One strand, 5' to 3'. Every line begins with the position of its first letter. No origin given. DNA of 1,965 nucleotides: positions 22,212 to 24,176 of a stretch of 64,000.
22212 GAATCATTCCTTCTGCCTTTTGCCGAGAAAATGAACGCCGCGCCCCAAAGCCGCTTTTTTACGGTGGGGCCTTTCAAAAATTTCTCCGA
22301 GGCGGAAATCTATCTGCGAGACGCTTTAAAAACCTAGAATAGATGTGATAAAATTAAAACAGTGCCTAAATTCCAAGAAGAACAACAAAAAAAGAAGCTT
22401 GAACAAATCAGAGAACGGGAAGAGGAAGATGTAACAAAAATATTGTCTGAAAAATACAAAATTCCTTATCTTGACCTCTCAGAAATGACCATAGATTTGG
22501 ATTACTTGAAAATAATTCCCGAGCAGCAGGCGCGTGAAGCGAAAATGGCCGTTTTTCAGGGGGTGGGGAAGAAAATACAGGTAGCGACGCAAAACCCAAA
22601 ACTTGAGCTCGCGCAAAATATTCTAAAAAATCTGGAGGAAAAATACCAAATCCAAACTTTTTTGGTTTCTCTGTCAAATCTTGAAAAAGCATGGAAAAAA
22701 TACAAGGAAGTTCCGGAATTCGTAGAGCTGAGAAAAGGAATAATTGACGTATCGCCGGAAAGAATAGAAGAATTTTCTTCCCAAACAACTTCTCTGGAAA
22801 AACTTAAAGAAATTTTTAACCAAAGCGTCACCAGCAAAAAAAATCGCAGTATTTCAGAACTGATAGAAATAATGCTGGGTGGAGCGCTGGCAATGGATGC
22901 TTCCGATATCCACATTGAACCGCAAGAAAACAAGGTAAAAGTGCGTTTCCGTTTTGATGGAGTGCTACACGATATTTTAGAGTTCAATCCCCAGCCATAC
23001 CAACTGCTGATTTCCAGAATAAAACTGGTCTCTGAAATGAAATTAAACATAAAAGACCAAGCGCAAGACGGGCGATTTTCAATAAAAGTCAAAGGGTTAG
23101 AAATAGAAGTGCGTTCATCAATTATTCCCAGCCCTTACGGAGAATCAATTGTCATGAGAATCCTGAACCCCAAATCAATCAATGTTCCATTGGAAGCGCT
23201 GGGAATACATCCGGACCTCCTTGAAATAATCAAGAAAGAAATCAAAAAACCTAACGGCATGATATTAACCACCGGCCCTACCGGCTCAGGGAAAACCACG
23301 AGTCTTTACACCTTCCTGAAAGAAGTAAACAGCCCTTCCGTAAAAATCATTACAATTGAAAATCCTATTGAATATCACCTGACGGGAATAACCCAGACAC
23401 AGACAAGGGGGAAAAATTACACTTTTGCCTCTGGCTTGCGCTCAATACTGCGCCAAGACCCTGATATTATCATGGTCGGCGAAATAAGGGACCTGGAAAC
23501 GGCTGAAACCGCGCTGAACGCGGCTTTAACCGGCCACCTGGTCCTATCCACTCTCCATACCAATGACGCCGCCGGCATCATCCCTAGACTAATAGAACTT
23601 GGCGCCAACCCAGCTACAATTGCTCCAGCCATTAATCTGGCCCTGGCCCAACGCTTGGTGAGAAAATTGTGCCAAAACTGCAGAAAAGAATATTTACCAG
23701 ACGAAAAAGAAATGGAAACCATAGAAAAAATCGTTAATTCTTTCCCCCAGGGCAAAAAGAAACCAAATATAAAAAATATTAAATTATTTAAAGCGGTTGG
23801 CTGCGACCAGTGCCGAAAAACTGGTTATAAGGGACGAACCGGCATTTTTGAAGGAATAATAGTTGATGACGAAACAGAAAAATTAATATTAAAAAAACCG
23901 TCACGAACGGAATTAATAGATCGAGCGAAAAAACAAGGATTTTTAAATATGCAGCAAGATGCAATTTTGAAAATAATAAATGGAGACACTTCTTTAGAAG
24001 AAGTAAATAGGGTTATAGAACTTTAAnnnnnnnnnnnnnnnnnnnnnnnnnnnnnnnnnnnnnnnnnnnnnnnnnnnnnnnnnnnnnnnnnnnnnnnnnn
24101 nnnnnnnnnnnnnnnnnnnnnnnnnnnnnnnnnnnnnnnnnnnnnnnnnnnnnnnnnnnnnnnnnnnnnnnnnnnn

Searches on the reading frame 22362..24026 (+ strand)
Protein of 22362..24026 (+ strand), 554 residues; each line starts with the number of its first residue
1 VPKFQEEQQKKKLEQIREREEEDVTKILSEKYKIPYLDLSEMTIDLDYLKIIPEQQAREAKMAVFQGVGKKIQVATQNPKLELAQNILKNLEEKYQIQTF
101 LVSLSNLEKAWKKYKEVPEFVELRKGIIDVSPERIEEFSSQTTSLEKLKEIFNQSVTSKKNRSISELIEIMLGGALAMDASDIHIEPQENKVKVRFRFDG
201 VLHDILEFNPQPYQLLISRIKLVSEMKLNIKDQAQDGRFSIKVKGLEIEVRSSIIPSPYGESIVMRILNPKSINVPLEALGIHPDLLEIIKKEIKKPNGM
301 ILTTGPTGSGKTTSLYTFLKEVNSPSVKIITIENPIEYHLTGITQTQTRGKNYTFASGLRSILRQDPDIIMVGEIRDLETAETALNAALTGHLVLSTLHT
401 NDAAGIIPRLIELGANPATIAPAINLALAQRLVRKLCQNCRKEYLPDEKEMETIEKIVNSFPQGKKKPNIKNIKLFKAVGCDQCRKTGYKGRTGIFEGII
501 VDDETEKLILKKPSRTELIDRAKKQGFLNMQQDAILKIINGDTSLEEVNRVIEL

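Call 76: search_protein_families(library=pfam, proteins=[window:22362-24026:+], max_evalue=0.01)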
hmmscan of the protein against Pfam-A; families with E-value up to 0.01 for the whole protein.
window:22362-24026:+ (554 aa): 7 families
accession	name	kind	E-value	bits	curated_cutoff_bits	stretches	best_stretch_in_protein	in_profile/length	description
PF00437.27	T2SSE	-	3.7e-117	391.5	24.9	1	159-550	3-370/370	Type II/IV secretion system protein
PF05157.20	MshEN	-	9.3e-06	26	23.1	1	32-114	1-83/90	MshEN domain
PF13401.12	AAA_22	-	0.00079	20.2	27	1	297-333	4-42/130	AAA domain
PF04310.18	MukB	-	0.0017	18.5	23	1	67-165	102-191/226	MukB N-terminal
PF13173.12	AAA_14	-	0.0031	17.9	27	0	299-388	3-84/129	AAA domain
PF25199.1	nSTAND_NTPase5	-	0.0042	17.3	34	0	288-341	30-85/145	Novel STAND NTPase 5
PF03215.21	Rad17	-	0.006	17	23.8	0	296-356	43-100/186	Rad17 P-loop domain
